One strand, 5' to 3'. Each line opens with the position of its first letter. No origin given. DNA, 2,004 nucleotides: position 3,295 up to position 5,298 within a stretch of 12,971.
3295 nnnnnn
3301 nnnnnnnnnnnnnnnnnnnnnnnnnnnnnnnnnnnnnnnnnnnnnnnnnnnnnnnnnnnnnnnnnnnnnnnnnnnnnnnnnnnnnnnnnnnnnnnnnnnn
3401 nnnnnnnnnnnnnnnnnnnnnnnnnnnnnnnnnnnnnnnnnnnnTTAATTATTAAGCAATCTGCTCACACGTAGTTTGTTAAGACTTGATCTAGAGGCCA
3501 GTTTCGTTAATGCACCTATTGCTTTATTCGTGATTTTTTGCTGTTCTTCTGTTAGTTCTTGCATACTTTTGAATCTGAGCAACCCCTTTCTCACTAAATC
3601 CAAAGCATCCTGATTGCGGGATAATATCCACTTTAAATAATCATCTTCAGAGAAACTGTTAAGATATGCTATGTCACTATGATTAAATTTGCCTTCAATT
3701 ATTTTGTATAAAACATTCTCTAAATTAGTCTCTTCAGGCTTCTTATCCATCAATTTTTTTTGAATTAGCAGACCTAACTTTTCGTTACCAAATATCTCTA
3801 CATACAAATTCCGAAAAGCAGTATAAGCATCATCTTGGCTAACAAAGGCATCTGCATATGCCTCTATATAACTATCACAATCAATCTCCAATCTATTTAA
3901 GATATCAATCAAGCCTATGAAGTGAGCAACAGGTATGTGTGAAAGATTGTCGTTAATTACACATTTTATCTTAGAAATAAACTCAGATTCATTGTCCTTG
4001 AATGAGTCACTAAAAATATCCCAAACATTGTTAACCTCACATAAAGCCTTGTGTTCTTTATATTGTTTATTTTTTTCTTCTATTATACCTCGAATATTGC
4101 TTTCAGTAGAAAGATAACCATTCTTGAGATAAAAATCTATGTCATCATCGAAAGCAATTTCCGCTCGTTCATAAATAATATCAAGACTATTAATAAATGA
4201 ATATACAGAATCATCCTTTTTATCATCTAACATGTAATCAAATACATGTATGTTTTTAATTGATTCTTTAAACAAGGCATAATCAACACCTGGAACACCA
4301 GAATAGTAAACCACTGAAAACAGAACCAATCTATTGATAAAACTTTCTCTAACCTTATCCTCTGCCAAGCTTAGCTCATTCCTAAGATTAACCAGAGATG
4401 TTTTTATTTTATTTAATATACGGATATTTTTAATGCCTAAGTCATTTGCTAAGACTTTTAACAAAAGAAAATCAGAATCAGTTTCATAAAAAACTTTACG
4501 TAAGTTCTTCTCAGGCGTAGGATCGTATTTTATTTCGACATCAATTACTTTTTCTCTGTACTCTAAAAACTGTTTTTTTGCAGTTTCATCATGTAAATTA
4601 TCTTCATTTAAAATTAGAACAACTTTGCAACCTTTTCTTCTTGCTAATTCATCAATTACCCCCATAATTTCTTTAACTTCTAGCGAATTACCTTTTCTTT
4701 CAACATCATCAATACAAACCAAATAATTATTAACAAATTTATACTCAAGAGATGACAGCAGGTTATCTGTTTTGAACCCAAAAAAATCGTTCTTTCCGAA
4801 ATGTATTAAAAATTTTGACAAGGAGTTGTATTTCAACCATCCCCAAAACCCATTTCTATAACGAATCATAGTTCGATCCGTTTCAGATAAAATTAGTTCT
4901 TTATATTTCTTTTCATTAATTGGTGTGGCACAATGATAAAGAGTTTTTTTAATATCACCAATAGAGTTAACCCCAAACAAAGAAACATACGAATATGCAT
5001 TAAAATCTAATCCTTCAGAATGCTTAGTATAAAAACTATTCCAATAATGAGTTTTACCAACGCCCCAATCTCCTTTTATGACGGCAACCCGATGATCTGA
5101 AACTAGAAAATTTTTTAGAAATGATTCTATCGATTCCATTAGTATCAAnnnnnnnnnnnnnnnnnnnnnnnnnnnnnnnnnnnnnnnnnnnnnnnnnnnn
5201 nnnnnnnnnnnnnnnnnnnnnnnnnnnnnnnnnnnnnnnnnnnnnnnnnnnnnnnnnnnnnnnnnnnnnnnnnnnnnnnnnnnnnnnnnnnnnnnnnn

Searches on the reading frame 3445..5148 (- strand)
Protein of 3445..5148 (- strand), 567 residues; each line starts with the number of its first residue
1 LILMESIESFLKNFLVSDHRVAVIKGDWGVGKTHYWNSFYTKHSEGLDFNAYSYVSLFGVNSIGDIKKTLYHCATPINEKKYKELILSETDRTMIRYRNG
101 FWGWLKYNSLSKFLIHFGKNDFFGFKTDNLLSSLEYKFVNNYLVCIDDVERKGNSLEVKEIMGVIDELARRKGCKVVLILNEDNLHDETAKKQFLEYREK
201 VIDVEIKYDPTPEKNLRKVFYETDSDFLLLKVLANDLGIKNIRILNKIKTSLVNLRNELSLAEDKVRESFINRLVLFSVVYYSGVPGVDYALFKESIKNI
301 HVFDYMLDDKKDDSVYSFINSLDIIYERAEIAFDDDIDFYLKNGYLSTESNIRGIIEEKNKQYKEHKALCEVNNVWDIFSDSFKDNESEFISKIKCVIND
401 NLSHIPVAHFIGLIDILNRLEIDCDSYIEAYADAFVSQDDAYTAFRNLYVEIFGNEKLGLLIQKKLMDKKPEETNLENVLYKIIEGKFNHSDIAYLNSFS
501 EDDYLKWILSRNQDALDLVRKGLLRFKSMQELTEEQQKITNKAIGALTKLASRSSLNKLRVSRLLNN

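Call 5: search_protein_families(library=pfam, proteins=[window:3445-5148:-], max_evalue=0.01)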
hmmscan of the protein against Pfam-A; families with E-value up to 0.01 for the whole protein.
window:3445-5148:- (567 aa): 1 family
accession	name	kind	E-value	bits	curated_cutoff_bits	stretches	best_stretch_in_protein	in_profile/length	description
PF07693.20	KAP_NTPase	-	1.6e-05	24.8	20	1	15-257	12-278/293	KAP family P-loop domain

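Call 39: search_protein_families(library=padloc, proteins=[window:3448-5139:-], max_evalue=0.01)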
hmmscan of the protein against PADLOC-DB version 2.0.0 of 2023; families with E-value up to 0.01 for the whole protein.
window:3448-5139:- (564 aa): 3 families
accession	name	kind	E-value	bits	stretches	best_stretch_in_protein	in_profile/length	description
PDLC05031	PDC-S49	-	5.4e-22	76.4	1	3-223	8-214/624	-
PDLC05029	PDC-S49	-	2.8e-17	60.7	2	4-78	8-83/619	-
PDLC05030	PDC-S49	-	1.5e-05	21.9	1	4-74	6-84/629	-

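Call 52: find_related_loci(query=A1, collection=genome_contigs, flank=2500)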
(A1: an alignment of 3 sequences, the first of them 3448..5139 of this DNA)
Query A1 (564 aa) in genome_contigs; peptide patterns used: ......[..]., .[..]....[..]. (x = any residue, [..] = any of these).
93 stretches matched a pattern; 64 encode a relative of the query (tblastn E <= 1e-3); 64 distinct loci.
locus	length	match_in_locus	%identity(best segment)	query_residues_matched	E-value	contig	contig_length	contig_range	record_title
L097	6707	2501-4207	32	1-558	6e-71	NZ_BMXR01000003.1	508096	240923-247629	Saccharospirillum salsuginis strain KCTC 22169 sequence03, whole genome shotgun sequence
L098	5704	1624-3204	27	1-514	1e-52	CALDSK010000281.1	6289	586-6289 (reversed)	MAG TPA_asm: uncultured Synechococcus sp. isolate SRR3401487_bin.18_CONCOCT_v1.1_MAG genome assembly, contig: ERZ1740058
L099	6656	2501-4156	28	1-561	1e-41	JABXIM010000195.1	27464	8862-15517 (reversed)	MAG: Oceanospirillaceae bacterium isolate HF-Din08 c_000000015479, whole genome shotgun sequence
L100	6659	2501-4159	25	2-562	6e-41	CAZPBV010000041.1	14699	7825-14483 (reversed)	MAG TPA_asm: uncultured Bdellovibrionales bacterium isolate binchicken_co326_109 genome assembly, contig: NODE_2049_leng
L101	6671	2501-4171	26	2-563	1e-37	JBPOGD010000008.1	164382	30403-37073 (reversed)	MAG: Akkermansiaceae bacterium isolate MAG_22 MAG_22_8, whole genome shotgun sequence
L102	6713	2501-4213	25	1-563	3e-33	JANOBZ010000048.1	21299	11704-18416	MAG: Acidobacteriota bacterium isolate VAR_17_metabat_90 VAR_17_k141_3174448, whole genome shotgun sequence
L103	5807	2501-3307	30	8-280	7e-31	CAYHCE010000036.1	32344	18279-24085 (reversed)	MAG TPA_asm: uncultured bacterium isolate ERP119294_co4_95 genome assembly, contig: NODE_1094_length_32344_cov_10.679829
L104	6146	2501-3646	28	4-402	3e-28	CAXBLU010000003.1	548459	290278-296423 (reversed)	MAG TPA_asm: uncultured Pseudomonadales bacterium isolate ERR2762121_binner13_Refined_88 genome assembly, contig: ERZ342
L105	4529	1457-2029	33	4-185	8e-28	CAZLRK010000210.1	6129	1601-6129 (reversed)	MAG TPA_asm: uncultured Desulfobacterales bacterium isolate SRP077602_co2_250 genome assembly, contig: NODE_19066_length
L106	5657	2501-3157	30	11-264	4e-27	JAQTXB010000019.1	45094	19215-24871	MAG: Aliarcobacter sp. isolate STC_124 NODE_1610_length_45094_cov_371.657082_Sandtown_C, whole genome shotgun sequence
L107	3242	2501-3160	30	11-265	4e-27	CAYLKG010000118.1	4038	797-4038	MAG TPA_asm: uncultured Aliarcobacter sp. isolate SRP220891_co1_127 genome assembly, contig: NODE_45282_length_4038_cov_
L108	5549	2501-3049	34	2-200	8e-27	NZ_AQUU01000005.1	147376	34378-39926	Aggregatibacter actinomycetemcomitans DSM 8324 A3CSDRAFT_scaffold_4.5_C, whole genome shotgun sequence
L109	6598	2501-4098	32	2-563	6e-27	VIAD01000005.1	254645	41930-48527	Moraxellaceae bacterium AER2_44_116 diesel_EC_AER2_9_length_254645_cov_88_591484, whole genome shotgun sequence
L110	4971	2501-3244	28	1-277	1e-26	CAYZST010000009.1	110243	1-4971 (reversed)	MAG TPA_asm: uncultured Arcobacter sp. isolate SRP324684_co1_12 genome assembly, contig: NODE_46_length_110243_cov_26.08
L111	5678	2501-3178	30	1-246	1e-26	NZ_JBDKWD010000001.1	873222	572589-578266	Psychrobacter sp. B38 NODE_1_length_873222_cov_267.089037, whole genome shotgun sequence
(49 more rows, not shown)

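Call 61: search_dna_similar(query=window:3448-5139:-, collection=plasmids, mode=protein, max_rows=40, rows=spread)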
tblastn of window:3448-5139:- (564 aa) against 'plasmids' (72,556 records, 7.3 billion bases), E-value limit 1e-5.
Records with a match: 136; places in all: 137; records where one place covers at least 80% of the query: 116.
Best place of each record, by identity: >=99% 11; 95-99% 7; 60-80% 4; <60% 114.
By first word of the organism name: Klebsiella 75; Escherichia 20; Enterococcus 6; Legionella 5; Sinorhizobium 4; Rhizobium 4; Agrobacterium 3; Salmonella 2; Citrobacter 2; Cupriavidus 2; and 11 more.
By predicted mobility (MOB-suite, as given by PLSDB): non-mobilizable 111; conjugative 14; mobilizable 11.
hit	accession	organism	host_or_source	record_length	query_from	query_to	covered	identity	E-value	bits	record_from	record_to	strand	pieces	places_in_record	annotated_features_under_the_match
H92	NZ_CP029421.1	Escherichia coli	whole organism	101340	1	564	100%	100.0%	0e+0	1136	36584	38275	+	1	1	P-loop NTPase fold protein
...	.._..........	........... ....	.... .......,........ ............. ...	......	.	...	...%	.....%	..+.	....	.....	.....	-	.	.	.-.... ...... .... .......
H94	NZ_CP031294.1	Escherichia coli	Homo sapiens,blood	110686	1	564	100%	99.8%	0e+0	1135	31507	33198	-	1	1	P-loop NTPase fold protein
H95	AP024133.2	Escherichia coli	Homo sapiens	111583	1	564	100%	99.5%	0e+0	1125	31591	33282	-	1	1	hypothetical protein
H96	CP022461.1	Shigella sonnei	Homo sapiens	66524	1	564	100%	98.8%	0e+0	1134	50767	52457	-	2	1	none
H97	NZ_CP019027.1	Escherichia coli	Homo sapiens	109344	1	564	100%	96.6%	0e+0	1100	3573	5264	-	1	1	hypothetical protein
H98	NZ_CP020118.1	Escherichia coli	-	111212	1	564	100%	76.2%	0e+0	884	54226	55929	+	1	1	P-loop NTPase fold protein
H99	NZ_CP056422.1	Citrobacter sp. RHBSTW-00524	culture,Wastewater effluent sample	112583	1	562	100%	44.1%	1e-143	465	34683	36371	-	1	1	P-loop NTPase fold protein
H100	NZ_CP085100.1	Klebsiella pneumoniae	Bivalve mollusc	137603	3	562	99%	40.1%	2e-122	404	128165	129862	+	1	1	P-loop NTPase fold protein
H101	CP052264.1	Klebsiella pneumoniae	Homo sapiens,blood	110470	3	562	99%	39.8%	2e-122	404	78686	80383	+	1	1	hypothetical protein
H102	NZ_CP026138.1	Klebsiella pneumoniae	Homo sapiens,bile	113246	3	562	99%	39.8%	2e-122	404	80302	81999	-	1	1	P-loop NTPase fold protein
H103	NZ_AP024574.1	Klebsiella pneumoniae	-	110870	3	562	99%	39.8%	6e-122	403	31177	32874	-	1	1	P-loop NTPase fold protein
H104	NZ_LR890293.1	Klebsiella pneumoniae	Homo sapiens,Rectal swab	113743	3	562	99%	39.8%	6e-122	403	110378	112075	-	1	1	P-loop NTPase fold protein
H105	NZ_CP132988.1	Klebsiella pneumoniae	Homo sapiens,blood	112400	3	562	99%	39.8%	1e-120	399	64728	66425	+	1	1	hypothetical protein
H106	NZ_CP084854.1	Klebsiella pneumoniae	Homo sapiens,Whole organism,Urinary ...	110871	3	562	99%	39.6%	5e-121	400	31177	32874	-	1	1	P-loop NTPase fold protein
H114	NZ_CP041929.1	Klebsiella pneumoniae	Homo sapiens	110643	3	562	99%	39.2%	8e-117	388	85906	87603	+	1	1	P-loop NTPase fold protein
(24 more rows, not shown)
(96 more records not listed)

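Call 62: get_annotated_region(hit=H103, flank=1500)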
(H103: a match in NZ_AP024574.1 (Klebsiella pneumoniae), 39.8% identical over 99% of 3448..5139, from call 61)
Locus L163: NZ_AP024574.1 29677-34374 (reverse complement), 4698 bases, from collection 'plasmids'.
description: Klebsiella pneumoniae strain KpWEA3 plasmid P3, complete sequence
organism: Klebsiella pneumoniae (NCBI taxid 573)
taxonomy: Bacteria; Pseudomonadota; Gammaproteobacteria; Enterobacterales; Enterobacteriaceae; Klebsiella; Klebsiella pneumoniae
host: -; source: -; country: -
typing (MOB-suite, as given by PLSDB): non-mobilizable; replicon IncFIB
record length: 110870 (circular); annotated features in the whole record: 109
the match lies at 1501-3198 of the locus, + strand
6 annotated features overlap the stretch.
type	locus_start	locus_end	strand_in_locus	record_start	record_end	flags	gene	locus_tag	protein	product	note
CDS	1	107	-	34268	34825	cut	-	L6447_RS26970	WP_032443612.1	hypothetical protein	-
CDS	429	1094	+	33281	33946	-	-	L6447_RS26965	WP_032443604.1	AAA family ATPase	-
CDS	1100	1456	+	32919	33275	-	-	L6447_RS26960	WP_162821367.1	hypothetical protein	-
CDS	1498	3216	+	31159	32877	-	-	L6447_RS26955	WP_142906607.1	P-loop NTPase fold protein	-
CDS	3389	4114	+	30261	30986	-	-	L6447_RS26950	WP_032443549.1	hypothetical protein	-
CDS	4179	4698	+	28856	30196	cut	-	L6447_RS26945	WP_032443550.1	DnaB-like helicase C-terminal domain-containing protein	GO:0006260 - DNA replication [Evidence IEA]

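Call 63: get_annotated_region(hit=H99, flank=1500)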
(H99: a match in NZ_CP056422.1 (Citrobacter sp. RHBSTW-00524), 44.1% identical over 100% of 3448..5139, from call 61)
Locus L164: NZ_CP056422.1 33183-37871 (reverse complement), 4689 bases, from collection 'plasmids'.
description: Citrobacter sp. RHBSTW-00524 plasmid pRHBSTW-00524_2, complete sequence
organism: Citrobacter sp. RHBSTW-00524 (NCBI taxid 2742653)
taxonomy: Bacteria; Pseudomonadota; Gammaproteobacteria; Enterobacterales; Enterobacteriaceae; Citrobacter; Citrobacter sp. RHBSTW-00524
host: -; source: culture,Wastewater effluent sample; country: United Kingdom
typing (MOB-suite, as given by PLSDB): non-mobilizable; replicon IncFIB
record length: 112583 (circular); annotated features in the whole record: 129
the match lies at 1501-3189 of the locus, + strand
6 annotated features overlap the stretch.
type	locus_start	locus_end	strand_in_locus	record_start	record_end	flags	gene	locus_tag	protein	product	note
CDS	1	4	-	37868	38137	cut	-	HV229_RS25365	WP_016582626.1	DUF1778 domain-containing protein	-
CDS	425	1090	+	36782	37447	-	-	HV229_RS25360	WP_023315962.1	AAA family ATPase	-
CDS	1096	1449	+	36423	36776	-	-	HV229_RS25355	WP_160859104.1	hypothetical protein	-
CDS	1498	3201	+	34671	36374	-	-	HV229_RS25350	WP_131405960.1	P-loop NTPase fold protein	-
CDS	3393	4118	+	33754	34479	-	-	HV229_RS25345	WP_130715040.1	hypothetical protein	-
CDS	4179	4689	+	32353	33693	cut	-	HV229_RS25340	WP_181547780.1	DnaB-like helicase C-terminal domain-containing protein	GO:0006260 - DNA replication [Evidence IEA]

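Call 64: get_annotated_region(hit=H114, flank=1500)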
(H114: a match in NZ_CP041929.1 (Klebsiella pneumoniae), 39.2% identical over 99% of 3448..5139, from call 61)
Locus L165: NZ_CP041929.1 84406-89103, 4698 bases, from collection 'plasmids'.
description: Klebsiella pneumoniae strain 18-2374 plasmid pSECR18-2374B, complete sequence
organism: Klebsiella pneumoniae (NCBI taxid 573)
taxonomy: Bacteria; Pseudomonadota; Gammaproteobacteria; Enterobacterales; Enterobacteriaceae; Klebsiella; Klebsiella pneumoniae
host: -; source: Homo sapiens; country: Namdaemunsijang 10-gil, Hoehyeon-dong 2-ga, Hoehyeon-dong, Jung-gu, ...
typing (MOB-suite, as given by PLSDB): non-mobilizable; replicon IncFIB
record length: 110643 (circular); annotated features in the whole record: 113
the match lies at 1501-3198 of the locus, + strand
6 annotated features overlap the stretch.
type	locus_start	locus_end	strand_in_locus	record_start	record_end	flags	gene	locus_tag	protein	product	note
CDS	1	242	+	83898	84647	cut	-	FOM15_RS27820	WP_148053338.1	hypothetical protein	-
CDS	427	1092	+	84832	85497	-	-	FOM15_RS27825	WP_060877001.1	AAA family ATPase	-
CDS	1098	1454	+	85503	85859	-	-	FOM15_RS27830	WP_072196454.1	hypothetical protein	-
CDS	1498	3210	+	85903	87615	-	-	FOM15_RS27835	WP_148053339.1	P-loop NTPase fold protein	-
CDS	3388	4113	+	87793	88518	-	-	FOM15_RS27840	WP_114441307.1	hypothetical protein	-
CDS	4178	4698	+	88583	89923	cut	-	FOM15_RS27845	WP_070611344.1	DnaB-like helicase C-terminal domain-containing protein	GO:0006260 - DNA replication [Evidence IEA]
